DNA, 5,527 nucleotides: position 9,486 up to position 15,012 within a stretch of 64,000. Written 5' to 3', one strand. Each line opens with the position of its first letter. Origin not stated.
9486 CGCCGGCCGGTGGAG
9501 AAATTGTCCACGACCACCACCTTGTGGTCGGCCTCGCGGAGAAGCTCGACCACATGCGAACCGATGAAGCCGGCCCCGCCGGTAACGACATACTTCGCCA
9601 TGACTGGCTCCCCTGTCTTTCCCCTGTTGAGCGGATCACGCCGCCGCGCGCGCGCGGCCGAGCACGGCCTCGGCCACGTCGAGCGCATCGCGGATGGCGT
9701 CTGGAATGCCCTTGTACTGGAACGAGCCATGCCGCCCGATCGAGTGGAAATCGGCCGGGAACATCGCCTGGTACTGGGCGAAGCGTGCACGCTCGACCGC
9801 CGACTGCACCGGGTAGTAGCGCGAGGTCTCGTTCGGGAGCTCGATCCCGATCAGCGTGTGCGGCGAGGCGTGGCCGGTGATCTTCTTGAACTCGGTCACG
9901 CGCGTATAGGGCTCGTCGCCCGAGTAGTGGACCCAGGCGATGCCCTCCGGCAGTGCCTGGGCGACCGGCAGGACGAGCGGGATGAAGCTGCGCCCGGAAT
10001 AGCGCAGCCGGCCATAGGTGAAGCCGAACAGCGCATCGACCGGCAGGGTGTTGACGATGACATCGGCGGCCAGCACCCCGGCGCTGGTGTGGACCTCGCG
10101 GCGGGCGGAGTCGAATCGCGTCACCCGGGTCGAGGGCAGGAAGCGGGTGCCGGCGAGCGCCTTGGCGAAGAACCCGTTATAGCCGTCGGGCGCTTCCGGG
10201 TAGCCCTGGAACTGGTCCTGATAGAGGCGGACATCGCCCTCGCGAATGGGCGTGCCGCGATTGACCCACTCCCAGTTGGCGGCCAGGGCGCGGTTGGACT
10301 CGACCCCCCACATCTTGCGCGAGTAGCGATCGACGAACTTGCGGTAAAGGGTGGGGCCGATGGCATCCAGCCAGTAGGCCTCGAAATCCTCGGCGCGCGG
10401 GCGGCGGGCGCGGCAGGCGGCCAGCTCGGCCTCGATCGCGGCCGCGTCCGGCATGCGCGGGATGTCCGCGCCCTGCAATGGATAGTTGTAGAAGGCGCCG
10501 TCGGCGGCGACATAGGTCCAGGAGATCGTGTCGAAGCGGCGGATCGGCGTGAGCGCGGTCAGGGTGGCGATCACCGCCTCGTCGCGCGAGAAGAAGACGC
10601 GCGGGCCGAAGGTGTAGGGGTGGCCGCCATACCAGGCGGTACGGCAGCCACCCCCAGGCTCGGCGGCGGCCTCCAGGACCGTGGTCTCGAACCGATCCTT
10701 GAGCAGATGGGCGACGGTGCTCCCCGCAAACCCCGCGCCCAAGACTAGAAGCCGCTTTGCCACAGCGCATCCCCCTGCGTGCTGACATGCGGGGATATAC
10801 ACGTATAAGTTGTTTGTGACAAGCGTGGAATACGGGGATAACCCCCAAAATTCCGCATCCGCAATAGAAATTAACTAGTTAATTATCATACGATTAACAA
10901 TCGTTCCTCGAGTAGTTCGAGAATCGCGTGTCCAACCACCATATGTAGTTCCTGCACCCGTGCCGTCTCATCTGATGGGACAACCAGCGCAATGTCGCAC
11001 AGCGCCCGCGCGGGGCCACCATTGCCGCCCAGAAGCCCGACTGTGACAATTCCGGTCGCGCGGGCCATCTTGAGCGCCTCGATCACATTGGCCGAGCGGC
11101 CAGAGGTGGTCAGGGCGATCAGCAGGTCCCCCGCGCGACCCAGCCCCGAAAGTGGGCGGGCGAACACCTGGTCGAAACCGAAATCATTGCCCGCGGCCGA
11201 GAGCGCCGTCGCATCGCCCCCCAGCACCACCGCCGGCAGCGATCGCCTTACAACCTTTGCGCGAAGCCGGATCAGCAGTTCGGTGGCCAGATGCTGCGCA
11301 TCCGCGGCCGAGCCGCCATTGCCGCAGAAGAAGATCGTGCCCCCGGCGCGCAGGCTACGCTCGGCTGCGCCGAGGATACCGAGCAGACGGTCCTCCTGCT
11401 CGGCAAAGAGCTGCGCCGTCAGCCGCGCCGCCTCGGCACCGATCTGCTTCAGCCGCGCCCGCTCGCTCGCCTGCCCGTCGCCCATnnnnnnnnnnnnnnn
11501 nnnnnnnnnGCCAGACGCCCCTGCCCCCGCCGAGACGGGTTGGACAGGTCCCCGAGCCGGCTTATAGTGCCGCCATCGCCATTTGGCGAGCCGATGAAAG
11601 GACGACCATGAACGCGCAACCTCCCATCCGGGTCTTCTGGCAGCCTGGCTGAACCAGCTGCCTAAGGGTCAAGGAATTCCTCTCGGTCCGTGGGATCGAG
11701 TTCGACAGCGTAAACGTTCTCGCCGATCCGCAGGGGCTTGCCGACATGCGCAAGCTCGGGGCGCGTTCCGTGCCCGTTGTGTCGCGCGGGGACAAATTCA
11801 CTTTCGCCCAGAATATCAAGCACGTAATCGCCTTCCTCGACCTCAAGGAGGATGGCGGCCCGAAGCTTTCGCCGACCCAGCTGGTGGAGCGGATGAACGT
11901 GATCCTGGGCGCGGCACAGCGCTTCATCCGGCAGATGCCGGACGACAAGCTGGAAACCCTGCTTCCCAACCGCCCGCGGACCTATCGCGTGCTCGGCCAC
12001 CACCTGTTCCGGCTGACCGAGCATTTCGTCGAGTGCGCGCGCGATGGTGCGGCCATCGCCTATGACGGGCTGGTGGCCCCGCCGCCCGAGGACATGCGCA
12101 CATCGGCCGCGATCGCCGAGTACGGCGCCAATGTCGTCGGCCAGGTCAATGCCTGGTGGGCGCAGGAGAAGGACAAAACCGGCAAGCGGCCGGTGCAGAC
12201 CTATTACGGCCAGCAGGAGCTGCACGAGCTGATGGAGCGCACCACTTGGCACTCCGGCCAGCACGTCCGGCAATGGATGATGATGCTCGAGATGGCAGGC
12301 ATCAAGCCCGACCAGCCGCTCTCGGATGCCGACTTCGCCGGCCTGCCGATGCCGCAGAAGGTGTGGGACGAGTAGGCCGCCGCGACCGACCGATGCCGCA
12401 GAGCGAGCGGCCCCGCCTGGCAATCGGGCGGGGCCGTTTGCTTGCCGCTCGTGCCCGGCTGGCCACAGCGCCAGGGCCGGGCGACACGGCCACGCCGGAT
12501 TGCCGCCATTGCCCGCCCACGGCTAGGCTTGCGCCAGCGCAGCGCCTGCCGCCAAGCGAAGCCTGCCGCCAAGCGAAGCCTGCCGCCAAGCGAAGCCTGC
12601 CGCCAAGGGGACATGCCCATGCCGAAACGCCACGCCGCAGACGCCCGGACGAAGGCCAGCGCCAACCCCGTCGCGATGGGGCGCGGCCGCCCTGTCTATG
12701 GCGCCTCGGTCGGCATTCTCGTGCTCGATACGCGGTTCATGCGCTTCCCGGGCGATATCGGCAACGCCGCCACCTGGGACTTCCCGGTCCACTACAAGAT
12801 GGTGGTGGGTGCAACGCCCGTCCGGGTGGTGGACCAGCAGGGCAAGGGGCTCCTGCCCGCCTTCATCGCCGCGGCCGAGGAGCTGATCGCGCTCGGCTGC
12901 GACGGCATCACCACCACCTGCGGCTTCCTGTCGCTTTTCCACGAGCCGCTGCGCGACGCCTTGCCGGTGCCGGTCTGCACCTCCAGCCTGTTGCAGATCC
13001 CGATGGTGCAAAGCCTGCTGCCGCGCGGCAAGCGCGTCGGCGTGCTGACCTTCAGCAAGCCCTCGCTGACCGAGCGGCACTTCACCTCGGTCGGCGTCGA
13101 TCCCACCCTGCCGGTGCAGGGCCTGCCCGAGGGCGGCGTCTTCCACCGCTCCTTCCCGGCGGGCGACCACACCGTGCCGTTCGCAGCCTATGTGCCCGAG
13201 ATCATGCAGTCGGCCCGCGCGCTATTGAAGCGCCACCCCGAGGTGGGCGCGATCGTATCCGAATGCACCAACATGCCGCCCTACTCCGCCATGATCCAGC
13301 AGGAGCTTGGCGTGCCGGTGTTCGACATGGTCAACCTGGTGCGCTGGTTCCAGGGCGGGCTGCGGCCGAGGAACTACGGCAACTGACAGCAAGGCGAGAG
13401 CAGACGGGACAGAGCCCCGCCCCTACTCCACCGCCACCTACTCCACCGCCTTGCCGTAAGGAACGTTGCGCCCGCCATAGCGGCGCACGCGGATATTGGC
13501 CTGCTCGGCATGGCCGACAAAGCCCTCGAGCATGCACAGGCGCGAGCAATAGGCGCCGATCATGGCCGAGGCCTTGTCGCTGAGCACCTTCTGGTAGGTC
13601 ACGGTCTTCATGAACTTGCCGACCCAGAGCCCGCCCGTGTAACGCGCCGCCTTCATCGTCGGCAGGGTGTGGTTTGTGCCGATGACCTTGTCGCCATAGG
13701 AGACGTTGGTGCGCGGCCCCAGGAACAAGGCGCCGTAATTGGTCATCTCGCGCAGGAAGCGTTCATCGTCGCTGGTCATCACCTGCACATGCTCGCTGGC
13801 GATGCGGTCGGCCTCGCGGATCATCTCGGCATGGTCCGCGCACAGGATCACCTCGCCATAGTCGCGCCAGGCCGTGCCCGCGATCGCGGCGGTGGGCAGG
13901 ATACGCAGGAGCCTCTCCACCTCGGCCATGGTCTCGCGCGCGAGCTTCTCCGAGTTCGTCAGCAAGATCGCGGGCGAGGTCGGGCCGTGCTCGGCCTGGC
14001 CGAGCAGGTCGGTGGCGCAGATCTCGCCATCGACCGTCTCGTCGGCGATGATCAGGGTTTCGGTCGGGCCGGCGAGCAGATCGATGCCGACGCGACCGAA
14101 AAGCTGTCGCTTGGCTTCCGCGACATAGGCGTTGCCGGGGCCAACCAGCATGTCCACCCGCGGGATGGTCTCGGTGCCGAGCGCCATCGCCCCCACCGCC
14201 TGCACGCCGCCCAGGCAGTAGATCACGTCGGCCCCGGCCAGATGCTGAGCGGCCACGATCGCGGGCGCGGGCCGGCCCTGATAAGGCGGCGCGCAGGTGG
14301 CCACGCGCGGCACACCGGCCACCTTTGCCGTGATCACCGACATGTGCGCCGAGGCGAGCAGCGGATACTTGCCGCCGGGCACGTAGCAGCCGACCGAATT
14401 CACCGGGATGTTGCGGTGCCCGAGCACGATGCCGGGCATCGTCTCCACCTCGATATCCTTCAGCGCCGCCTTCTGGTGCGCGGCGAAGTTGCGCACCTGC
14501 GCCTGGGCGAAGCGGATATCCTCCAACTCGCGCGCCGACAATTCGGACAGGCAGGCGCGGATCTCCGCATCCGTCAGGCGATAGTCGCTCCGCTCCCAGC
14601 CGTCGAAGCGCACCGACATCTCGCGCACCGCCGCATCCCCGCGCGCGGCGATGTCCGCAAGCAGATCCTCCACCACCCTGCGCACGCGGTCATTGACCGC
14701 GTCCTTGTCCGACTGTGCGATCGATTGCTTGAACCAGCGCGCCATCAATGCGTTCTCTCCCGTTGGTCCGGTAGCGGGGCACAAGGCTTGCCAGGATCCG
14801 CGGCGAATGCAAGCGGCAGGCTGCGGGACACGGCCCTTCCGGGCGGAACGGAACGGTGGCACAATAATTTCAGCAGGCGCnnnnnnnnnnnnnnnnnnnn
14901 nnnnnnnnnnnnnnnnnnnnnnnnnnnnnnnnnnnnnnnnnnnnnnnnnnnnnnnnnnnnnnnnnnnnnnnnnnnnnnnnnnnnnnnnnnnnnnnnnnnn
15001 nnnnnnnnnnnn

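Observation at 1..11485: Eleven-gene, translationally coupled glycan operon combining nucleotide-heptose synthesis, pyranose-furanose mutase, C- and O-methylation and a DAHP/KDO8P-synthase-like aldolase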

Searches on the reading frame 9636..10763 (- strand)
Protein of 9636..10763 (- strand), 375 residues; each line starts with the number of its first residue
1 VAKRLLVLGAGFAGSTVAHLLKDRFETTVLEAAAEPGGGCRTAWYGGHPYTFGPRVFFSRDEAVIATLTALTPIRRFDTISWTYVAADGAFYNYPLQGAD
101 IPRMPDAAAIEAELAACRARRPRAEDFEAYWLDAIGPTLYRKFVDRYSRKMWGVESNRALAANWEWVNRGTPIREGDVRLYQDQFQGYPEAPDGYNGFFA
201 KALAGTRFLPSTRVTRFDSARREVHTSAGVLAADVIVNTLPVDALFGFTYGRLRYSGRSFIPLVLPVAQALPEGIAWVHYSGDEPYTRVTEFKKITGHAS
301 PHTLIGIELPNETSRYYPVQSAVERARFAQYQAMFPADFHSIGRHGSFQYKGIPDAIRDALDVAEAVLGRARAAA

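Call 5: search_protein_families(library=pfam, proteins=[window:9636-10763:-], max_evalue=0.01)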
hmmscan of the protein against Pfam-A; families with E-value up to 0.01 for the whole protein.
window:9636-10763:- (375 aa): 4 families
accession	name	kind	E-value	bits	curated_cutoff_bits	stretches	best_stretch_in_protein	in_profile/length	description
PF03275.19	GLF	-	1.1e-27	97.5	26.3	1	142-350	1-203/203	UDP-galactopyranose mutase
PF13450.12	NAD_binding_8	-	5.4e-11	43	21.9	1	7-64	1-61/68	NAD(P)-binding Rossmann-like domain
PF01266.30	DAO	-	0.0002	21.5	27.9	1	5-42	2-40/353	FAD dependent oxidoreductase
PF01593.30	Amino_oxidase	-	0.00087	19.1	19.8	1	16-70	5-60/443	Flavin containing amine oxidoreductase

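Call 6: search_protein_families(library=ncbifam, proteins=[window:9636-10763:-], max_evalue=0.01)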
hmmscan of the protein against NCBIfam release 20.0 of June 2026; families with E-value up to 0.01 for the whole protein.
window:9636-10763:- (375 aa): 13 families
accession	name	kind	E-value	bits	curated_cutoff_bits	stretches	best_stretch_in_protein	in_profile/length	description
TIGR00031.1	UDP-GALP_mutase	equivalog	1.2e-25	90.3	303.75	1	5-368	4-377/378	UDP-galactopyranose mutase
NF005547.0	PRK07208.1-3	equivalog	5.5e-20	71.5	380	1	3-311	5-344/465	hypothetical protein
NF005548.0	PRK07208.1-4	equivalog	1.5e-17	63.4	389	1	3-164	4-170/488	hypothetical protein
NF005545.0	PRK07208.1-1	equivalog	6.6e-14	51.1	451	1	5-164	10-174/504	hypothetical protein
NF005546.0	PRK07208.1-2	equivalog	1.5e-10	40.3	418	2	2-75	4-79/527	hypothetical protein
NF005549.0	PRK07208.1-5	equivalog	2.7e-08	32.7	587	1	5-74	7-81/534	hypothetical protein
TIGR02734.1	crtI_fam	subfamily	0.00018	20.4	238.1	1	6-57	2-54/504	phytoene desaturase family protein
NF045637.1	carotdesatCrtDProt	equivalog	0.00082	18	580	1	6-60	2-57/485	1-hydroxycarotenoid 3,4-desaturase CrtD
TIGR03467.1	HpnE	equivalog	0.0015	17.9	283.05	1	6-46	2-43/430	hydroxysqualene dehydroxylase HpnE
NF008841.0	PRK11883.1-1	equivalog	0.0022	17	517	1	2-71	3-76/453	protoporphyrinogen oxidase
NF008843.0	PRK11883.1-3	equivalog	0.0028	16.8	406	1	3-64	2-66/424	protoporphyrinogen oxidase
NF005560.0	PRK07233.1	equivalog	0.0038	16.1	252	1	4-49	2-48/435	hypothetical protein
TIGR02733.1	desat_CrtD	equivalog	0.0069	15.1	549.7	1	3-52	2-50/492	C-3',4' desaturase CrtD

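Call 60: search_solved_structures(query=window:9636-10763:-, max_evalue=0.00001, show_alignments=1)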
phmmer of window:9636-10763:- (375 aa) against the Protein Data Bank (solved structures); distinct sequences matched with E-value up to 0.00001: 13.
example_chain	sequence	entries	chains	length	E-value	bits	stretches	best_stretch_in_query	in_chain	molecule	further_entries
3hdq_A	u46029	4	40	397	2.3e-26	95.7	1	6-367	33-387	UDP-galactopyranose mutase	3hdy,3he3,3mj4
4mo2_B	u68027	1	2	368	5.4e-18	68.2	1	6-362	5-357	UDP-galactopyranose mutase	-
1v0j_A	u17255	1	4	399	2.3e-17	66.2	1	5-368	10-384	UDP-GALACTOPYRANOSE MUTASE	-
4rpg_B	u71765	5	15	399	2.3e-17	66.1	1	5-368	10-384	UDP-galactopyranose mutase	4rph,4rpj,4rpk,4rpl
3gf4_A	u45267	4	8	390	2.6e-16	62.6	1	2-369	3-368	UDP-galactopyranose mutase | Probable UDP-galactopyranose mutase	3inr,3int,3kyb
1wam_A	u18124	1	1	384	3.9e-16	62.1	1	2-369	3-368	UDP-GALACTOPYRANOSE MUTASE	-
2bi7_A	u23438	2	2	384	7.6e-16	61.1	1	2-369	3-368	UDP-GALACTOPYRANOSE MUTASE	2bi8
5eqd_A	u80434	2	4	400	4.5e-14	55.3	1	5-368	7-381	UDP-galactopyranose mutase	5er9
5f3r_A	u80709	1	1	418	5.3e-14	55.1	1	5-368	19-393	UDP-galactopyranose mutase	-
1i8t_A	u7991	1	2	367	1.1e-11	47.5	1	6-359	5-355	UDP-GALACTOPYRANOSE MUTASE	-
5br7_A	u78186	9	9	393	5.8e-09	38.5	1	5-364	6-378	UDP-galactopyranose mutase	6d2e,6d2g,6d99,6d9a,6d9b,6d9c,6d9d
4xgk_A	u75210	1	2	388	6e-09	38.4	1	5-364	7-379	UDP-galactopyranose mutase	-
5eqf_A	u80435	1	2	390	6.1e-09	38.4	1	5-364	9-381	UDP-galactopyranose mutase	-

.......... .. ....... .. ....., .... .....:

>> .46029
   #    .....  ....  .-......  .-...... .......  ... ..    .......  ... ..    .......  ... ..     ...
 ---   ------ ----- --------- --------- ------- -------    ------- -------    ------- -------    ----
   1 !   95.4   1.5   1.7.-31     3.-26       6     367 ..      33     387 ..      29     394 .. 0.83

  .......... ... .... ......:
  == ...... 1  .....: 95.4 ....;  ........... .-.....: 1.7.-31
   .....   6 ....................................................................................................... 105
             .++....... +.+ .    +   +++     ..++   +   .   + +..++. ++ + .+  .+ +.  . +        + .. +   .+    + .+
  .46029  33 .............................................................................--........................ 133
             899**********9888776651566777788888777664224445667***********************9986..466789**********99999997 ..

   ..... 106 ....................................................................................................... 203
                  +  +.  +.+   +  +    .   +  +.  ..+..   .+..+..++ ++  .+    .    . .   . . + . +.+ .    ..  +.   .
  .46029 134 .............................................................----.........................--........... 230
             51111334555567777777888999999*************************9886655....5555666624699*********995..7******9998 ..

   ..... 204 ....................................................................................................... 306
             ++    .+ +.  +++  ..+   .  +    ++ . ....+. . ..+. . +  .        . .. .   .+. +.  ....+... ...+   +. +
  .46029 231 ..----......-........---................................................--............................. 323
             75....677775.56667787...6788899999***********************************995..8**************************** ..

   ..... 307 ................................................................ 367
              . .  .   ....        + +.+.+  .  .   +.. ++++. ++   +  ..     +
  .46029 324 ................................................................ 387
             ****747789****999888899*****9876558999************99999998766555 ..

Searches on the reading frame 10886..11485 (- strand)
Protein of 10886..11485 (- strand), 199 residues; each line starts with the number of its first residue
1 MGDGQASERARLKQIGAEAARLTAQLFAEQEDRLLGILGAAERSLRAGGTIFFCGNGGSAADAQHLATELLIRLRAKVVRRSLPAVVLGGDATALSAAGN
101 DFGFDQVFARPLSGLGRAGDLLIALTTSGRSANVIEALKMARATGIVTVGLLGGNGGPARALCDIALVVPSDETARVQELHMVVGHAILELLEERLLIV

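Call 10: search_protein_families(library=pfam, proteins=[window:10886-11485:-], max_evalue=0.001)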
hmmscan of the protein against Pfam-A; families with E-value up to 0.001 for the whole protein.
window:10886-11485:- (199 aa): 2 families
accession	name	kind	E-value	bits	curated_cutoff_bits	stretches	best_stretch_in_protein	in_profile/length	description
PF13580.11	SIS_2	-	1.7e-19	70.7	27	1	18-153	5-138/138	SIS domain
PF01380.27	SIS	-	3.7e-06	27.2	25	1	117-183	52-123/131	SIS domain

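Call 39: search_protein_families(library=ncbifam, proteins=[window:10886-11485:-], max_evalue=0.001)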
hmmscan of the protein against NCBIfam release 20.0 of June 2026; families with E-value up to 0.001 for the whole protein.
window:10886-11485:- (199 aa): 10 families
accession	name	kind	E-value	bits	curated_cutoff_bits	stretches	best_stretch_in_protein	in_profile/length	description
TIGR00441.1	gmhA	equivalog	1.9e-46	157.9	209.45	1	44-193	7-154/154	D-sedoheptulose 7-phosphate isomerase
NF010546.0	PRK13936.1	equivalog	1.2e-44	152.4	276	1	41-197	36-193/197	phosphoheptose isomerase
NF001628.0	PRK00414.1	equivalog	8.4e-36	123.4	265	1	27-195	20-189/192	D-sedoheptulose 7-phosphate isomerase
NF010547.0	PRK13938.1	equivalog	1.7e-35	122.4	320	1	44-196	41-191/196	D-sedoheptulose 7-phosphate isomerase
NF008138.0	PRK10886.1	equivalog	2.2e-28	99.3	352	1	43-196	36-190/196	DnaA initiator-associating protein DiaA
NF003915.0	PRK05441.1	subfamily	6.5e-07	28.6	168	1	24-168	38-181/300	N-acetylmuramic acid 6-phosphate etherase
NF046059.1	NagB_SO3506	equivalog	6.1e-05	22.5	430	1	118-172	86-140/330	glucosamine-6-phosphate deaminase NagB-II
NF009222.0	PRK12570.1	subfamily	0.00023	20.1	255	1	45-168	66-188/307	N-acetylmuramic acid 6-phosphate etherase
NF008458.0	PRK11337.1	equivalog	0.00034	19.7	378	1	116-175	186-245/293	MurR/RpiR family transcriptional regulator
NF002805.0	PRK02947.1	subfamily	0.0004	19.6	135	0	17-151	9-140/247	sugar isomerase domain-containing protein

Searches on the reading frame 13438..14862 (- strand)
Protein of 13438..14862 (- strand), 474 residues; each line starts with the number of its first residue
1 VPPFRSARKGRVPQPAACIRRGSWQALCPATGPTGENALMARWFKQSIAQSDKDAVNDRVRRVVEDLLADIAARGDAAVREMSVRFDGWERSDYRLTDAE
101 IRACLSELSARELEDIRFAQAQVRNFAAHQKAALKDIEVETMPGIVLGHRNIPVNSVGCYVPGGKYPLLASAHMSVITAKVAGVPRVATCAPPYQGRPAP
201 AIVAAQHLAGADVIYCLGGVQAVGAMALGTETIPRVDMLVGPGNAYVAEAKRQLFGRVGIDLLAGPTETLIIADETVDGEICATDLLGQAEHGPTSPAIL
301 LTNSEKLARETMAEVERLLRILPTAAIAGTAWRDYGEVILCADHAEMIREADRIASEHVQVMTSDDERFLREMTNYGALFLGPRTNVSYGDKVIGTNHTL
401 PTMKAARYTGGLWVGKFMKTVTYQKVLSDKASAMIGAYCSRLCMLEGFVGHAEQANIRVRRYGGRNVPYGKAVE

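Call 10: search_protein_families(library=pfam, proteins=[window:13438-14862:-], max_evalue=0.001)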
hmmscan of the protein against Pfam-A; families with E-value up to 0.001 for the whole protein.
window:13438-14862:- (474 aa): 1 family
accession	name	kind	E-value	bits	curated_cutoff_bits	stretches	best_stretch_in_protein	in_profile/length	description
PF00815.25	Histidinol_dh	-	1.5e-135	452.8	27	1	55-459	6-411/411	Histidinol dehydrogenase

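Call 39: search_protein_families(library=ncbifam, proteins=[window:13438-14862:-], max_evalue=0.001)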
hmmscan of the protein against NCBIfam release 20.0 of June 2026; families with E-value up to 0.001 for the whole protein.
window:13438-14862:- (474 aa): 2 families
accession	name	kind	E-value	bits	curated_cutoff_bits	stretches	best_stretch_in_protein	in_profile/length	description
TIGR00069.1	hisD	equivalog_domain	1.2e-131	439.6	243.8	1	64-458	1-393/393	histidinol dehydrogenase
NF010343.0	PRK13770.1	equivalog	9.3e-71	238.8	647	1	51-458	12-414/416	histidinol dehydrogenase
